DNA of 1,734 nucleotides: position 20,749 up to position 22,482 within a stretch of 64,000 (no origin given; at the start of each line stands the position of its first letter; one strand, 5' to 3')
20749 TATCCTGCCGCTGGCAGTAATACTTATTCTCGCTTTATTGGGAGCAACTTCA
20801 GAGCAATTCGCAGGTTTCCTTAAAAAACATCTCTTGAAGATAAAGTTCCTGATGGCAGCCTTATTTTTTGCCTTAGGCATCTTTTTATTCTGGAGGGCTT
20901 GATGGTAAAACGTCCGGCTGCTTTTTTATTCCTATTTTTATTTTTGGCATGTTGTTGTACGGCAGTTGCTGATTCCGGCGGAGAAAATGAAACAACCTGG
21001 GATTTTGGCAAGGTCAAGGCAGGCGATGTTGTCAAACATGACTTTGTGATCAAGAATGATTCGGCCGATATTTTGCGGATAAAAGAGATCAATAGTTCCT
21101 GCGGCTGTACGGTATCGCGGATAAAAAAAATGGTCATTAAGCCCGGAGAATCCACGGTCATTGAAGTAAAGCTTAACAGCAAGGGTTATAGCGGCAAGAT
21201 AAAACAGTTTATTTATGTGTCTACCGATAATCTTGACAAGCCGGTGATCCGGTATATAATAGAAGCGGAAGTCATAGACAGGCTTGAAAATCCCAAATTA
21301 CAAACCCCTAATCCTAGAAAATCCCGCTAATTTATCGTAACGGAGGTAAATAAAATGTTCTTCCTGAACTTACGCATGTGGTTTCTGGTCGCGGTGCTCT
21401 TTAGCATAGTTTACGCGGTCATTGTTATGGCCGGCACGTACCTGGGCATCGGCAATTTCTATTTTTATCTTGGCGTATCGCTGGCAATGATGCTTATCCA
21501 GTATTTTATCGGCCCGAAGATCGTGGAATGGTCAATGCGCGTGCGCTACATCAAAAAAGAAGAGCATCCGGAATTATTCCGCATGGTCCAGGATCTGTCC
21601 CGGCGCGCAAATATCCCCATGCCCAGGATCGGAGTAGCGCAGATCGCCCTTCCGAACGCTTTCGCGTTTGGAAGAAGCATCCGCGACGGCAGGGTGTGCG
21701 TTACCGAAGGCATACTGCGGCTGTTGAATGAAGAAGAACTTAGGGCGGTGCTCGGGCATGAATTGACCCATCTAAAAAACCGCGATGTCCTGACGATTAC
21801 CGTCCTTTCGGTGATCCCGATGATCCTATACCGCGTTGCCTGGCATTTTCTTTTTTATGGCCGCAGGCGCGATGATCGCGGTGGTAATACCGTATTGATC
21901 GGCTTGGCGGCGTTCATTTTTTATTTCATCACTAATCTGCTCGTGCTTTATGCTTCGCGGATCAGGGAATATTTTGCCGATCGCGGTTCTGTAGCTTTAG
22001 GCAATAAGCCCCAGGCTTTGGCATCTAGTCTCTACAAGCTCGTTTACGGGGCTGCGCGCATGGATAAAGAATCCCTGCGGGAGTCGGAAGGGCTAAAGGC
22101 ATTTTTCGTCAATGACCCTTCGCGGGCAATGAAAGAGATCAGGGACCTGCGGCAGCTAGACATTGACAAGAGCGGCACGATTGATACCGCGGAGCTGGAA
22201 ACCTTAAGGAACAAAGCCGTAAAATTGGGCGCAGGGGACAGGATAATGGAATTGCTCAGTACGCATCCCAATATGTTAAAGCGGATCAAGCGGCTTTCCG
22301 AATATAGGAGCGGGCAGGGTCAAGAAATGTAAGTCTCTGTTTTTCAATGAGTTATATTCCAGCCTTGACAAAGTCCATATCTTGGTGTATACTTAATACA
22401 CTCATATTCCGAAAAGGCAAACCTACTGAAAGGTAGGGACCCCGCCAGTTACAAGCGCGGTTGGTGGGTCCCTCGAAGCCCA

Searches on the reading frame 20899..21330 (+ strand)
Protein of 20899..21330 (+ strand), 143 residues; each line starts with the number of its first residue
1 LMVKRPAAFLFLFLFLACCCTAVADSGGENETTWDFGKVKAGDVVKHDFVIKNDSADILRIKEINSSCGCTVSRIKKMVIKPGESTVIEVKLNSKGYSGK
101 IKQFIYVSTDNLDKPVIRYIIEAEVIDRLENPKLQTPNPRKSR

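Call 9: search_protein_families(library=pfam, proteins=[window:20899-21330:+])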
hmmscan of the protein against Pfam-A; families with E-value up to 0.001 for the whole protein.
window:20899-21330:+ (143 aa): 3 families
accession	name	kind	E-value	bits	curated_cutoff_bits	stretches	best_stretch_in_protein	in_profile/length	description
PF07610.17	DUF1573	-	5e-22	78.2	26.1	1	30-123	4-96/98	Protein of unknown function (DUF1573)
PF22544.2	HYDIN_VesB_CFA65-like_Ig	-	1.1e-14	54.9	25.5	1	31-116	7-92/100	HYDIN/CFA65/VesB-like, Ig-like domain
PF15780.11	ASH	-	0.0001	22.9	27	1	32-112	12-93/98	Abnormal spindle-like microcephaly-assoc'd, ASPM-SPD-2-Hydin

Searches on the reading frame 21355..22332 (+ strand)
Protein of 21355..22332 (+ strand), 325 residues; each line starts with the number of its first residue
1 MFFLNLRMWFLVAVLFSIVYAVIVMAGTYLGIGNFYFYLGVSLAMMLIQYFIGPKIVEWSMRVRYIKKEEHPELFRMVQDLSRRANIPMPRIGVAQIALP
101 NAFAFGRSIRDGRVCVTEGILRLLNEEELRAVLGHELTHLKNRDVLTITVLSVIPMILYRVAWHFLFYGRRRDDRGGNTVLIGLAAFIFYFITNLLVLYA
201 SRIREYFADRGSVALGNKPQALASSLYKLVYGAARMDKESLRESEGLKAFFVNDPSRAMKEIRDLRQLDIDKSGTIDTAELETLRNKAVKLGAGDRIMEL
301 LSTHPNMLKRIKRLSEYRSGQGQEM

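Call 9: search_protein_families(library=pfam, proteins=[window:21355-22332:+])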
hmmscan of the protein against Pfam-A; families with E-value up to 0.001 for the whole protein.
window:21355-22332:+ (325 aa): 3 families
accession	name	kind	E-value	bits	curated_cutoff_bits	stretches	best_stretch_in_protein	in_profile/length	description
PF01435.24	Peptidase_M48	-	7.8e-37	127.3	20.3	1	70-317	3-185/186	Peptidase family M48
PF13202.12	EF-hand_5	-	0.00011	22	25.9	1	262-284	1-24/25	EF hand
PF05569.17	Peptidase_M56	-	0.00033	20.4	31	1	63-158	129-222/296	BlaR1 peptidase M56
